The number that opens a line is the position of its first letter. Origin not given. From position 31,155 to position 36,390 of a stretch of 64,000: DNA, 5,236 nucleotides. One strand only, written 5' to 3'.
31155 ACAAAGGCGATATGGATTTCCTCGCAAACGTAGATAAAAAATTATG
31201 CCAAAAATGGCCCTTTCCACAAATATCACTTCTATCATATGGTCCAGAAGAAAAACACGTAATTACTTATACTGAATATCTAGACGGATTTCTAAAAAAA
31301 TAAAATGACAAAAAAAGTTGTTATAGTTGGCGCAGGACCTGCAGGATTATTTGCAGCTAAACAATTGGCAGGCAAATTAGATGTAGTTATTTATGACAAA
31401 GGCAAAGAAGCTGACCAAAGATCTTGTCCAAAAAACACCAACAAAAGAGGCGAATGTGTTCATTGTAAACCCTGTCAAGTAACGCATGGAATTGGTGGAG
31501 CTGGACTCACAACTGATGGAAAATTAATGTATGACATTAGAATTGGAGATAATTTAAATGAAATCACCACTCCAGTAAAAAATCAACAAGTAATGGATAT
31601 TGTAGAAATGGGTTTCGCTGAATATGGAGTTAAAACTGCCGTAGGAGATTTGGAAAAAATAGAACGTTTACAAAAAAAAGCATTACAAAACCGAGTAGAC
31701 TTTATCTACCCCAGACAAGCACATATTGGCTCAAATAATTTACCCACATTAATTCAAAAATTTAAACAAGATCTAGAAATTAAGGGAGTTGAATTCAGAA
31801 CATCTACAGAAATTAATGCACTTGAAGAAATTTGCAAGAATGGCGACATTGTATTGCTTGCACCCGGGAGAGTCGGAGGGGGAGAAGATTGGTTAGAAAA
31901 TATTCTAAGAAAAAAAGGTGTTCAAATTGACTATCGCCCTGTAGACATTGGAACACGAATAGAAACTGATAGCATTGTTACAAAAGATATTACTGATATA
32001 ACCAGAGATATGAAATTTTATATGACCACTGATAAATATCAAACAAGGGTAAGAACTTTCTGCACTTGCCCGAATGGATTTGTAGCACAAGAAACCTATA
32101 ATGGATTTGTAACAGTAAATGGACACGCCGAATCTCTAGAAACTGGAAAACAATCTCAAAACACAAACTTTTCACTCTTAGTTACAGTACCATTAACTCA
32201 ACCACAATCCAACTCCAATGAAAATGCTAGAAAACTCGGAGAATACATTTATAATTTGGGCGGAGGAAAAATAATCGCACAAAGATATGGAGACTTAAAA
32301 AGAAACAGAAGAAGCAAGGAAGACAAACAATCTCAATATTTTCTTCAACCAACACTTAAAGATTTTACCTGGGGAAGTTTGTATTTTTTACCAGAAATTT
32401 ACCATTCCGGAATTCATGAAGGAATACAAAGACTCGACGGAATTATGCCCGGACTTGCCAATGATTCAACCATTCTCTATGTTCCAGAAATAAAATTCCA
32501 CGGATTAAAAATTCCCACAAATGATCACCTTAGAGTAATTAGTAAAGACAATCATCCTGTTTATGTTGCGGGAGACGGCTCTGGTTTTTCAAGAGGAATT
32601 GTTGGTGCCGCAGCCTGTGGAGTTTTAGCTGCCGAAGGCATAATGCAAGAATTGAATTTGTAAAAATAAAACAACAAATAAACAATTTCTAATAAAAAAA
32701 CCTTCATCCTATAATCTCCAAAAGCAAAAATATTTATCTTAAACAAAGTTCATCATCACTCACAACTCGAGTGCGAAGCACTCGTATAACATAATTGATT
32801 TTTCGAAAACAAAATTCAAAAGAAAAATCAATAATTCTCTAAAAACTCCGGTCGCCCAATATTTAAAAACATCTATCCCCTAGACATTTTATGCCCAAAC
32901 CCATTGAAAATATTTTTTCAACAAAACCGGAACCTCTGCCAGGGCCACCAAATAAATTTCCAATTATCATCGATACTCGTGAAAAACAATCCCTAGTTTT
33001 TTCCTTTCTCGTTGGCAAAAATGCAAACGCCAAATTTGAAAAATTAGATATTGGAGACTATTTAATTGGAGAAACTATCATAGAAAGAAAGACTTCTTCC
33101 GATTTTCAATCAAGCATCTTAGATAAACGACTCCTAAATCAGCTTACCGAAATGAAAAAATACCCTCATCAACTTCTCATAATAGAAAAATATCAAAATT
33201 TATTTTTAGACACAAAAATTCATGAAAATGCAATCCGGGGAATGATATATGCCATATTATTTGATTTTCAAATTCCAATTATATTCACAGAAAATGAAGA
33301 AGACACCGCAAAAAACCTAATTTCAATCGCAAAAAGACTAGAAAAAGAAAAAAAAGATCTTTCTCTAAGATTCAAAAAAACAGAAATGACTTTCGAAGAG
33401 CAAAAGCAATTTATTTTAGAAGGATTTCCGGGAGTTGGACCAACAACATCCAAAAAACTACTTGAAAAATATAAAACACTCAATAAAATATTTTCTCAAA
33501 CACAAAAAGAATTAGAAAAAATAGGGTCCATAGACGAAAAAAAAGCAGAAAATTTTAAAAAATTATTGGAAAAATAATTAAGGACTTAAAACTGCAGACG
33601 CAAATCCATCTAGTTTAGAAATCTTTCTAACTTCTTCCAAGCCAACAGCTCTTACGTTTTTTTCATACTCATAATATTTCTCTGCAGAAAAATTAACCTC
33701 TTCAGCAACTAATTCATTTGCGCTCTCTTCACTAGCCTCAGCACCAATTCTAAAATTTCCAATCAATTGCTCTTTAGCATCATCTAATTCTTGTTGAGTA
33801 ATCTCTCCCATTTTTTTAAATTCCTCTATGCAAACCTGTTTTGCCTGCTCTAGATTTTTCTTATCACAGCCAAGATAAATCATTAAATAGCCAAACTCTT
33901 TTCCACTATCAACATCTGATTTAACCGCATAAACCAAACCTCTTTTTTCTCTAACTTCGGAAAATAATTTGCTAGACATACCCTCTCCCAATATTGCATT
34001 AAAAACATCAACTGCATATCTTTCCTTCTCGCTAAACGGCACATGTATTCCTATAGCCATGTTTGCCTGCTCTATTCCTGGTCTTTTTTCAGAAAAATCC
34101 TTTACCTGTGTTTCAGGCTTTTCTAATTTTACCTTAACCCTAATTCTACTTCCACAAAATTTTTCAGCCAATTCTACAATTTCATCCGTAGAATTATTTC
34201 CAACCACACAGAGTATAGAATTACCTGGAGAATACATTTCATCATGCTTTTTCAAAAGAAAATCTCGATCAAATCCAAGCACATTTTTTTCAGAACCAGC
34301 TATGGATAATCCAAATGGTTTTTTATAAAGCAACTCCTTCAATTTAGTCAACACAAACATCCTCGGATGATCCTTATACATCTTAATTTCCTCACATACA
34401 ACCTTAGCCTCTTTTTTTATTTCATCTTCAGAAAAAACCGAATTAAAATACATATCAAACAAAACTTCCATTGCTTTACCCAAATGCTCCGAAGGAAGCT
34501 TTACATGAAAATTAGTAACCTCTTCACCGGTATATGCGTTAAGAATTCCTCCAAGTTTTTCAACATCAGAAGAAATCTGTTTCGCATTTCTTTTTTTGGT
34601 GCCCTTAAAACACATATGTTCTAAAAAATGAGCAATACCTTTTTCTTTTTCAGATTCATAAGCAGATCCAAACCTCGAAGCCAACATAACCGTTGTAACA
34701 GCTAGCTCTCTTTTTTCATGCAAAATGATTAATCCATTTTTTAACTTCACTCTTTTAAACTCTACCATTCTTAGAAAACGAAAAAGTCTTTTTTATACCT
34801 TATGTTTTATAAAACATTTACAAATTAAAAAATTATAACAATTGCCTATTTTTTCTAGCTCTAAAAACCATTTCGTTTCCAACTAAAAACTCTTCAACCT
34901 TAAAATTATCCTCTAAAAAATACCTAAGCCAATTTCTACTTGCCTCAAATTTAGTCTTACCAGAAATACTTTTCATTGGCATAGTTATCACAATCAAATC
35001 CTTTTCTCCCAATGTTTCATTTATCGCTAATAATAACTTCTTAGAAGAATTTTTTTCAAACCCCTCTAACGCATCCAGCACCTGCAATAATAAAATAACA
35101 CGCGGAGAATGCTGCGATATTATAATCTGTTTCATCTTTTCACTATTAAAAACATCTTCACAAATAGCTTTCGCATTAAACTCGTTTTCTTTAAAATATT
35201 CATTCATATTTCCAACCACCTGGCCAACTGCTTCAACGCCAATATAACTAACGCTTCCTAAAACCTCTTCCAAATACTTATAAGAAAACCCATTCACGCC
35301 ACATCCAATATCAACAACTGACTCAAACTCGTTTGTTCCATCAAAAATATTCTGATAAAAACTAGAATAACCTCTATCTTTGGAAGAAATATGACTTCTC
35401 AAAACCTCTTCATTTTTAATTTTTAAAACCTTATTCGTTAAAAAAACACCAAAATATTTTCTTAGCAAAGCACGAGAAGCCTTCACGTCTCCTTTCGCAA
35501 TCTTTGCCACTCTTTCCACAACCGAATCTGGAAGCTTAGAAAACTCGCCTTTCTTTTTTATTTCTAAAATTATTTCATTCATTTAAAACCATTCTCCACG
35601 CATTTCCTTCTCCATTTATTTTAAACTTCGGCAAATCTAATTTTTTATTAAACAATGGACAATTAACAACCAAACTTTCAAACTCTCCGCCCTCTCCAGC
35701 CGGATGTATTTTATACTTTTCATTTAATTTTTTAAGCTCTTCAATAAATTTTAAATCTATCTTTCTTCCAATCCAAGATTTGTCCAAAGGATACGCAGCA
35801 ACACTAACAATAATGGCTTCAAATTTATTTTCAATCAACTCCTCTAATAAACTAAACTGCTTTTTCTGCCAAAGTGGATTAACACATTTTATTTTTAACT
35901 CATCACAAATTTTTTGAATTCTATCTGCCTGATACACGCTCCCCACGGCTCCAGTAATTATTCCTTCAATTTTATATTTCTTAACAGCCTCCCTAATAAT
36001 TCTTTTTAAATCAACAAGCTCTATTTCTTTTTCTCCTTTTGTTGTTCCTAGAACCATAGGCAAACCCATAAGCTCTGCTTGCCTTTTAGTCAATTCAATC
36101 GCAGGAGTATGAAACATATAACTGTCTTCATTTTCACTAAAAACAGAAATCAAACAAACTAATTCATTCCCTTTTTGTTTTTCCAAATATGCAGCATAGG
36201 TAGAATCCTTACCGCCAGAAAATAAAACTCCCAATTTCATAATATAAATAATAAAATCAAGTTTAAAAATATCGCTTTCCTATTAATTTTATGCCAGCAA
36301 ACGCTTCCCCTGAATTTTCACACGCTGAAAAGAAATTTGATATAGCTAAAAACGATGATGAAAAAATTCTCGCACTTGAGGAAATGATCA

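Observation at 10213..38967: Twelve co-oriented two-hairpin intergenic elements with compensatory stem changes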

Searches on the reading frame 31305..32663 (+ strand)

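Call 8: search_protein_families(library=pfam, proteins=[window:31305-32663:+])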
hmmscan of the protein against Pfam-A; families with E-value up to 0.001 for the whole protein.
window:31305-32663:+ (452 aa): 6 families
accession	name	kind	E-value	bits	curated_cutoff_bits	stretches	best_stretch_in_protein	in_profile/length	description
PF21688.3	FAD-depend_C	-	1.1e-11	45.7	27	1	242-395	38-194/197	FAD-dependent protein, C-terminal domain-like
PF01266.30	DAO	-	6.7e-07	29.6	27.9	0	4-36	1-34/353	FAD dependent oxidoreductase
PF07992.20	Pyr_redox_2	-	2e-05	24.6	26.1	1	3-36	1-35/291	Pyridine nucleotide-disulphide oxidoreductase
PF13450.12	NAD_binding_8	-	7.2e-05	23.4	21.9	1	7-34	1-29/68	NAD(P)-binding Rossmann-like domain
PF03486.20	HI0933_like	-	0.00019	21.4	50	1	4-36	2-35/244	HI0933-like protein Rossmann domain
PF01134.28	GIDA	-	0.00062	19.4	22.1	0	4-45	1-29/391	Glucose inhibited division protein A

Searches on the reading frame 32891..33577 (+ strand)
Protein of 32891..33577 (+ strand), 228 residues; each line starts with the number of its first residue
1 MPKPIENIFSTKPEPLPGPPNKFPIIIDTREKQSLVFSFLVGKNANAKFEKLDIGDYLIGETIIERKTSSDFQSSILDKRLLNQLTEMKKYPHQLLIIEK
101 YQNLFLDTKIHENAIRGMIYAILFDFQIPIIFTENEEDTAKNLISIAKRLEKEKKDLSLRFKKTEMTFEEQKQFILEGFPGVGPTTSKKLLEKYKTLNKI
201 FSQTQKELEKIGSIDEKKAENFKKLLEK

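Call 92: search_protein_families(library=pfam, proteins=[window:32891-33577:+], max_evalue=0.01)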
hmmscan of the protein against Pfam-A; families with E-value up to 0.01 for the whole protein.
window:32891-33577:+ (228 aa): 4 families
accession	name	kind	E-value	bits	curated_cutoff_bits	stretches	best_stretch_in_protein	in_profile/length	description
PF02732.21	ERCC4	-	2.6e-23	82.9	24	1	27-141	1-135/140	ERCC4 domain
PF14520.12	HHH_5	-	2.3e-07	31.6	27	1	176-221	4-50/57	Helix-hairpin-helix domain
PF12826.13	HHH_2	-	1e-05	26.1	27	1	178-224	7-53/64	Helix-hairpin-helix motif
PF01367.25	5_3_exonuc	-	7.4e-05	23.6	40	1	177-212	21-54/97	5'-3' exonuclease, C-terminal SAM fold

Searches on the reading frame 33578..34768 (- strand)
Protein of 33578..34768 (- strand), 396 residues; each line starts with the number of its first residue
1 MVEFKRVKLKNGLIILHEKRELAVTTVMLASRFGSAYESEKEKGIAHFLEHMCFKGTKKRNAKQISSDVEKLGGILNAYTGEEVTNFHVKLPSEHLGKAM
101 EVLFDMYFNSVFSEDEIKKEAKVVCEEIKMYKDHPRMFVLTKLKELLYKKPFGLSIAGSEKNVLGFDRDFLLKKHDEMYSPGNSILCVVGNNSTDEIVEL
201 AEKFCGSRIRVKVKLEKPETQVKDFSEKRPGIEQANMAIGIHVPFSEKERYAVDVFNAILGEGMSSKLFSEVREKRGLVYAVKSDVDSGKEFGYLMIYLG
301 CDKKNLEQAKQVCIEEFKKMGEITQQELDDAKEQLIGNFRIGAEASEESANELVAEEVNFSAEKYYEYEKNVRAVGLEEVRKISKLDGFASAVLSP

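Call 8: search_protein_families(library=pfam, proteins=[window:33578-34768:-])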
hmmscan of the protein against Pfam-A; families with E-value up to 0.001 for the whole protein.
window:33578-34768:- (396 aa): 2 families
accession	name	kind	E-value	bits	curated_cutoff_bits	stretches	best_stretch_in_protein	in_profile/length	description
PF05193.26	Peptidase_M16_C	-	6.9e-37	127.5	23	1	166-335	2-181/181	Peptidase M16 inactive domain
PF00675.25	Peptidase_M16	-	4.8e-34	117.8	22.3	1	19-158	7-147/149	Insulinase (Peptidase family M16)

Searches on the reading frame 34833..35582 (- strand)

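Call 23: search_protein_families(library=pfam, proteins=[window:34833-35582:-])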
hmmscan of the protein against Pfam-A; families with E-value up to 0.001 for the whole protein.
window:34833-35582:- (249 aa): 2 families
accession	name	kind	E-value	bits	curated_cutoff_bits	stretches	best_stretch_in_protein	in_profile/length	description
PF07091.17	FmrO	-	1.9e-05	24.7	27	1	52-211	72-221/255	Ribosomal RNA methyltransferase (FmrO)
PF13489.12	Methyltransf_23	-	0.00083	19.6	27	0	72-212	9-129/164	Methyltransferase domain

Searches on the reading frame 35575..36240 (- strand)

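Call 23: search_protein_families(library=pfam, proteins=[window:35575-36240:-])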
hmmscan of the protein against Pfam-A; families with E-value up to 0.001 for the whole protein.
window:35575-36240:- (221 aa): 2 families
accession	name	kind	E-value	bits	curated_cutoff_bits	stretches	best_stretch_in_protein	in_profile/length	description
PF01902.24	Diphthami_syn_2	-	5.4e-68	229.2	23.2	1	1-216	1-211/219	Diphthamide synthase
PF24167.1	DUF7411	-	6.4e-05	23.1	28.7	1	1-39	1-38/194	Family of unknown function (DUF7411)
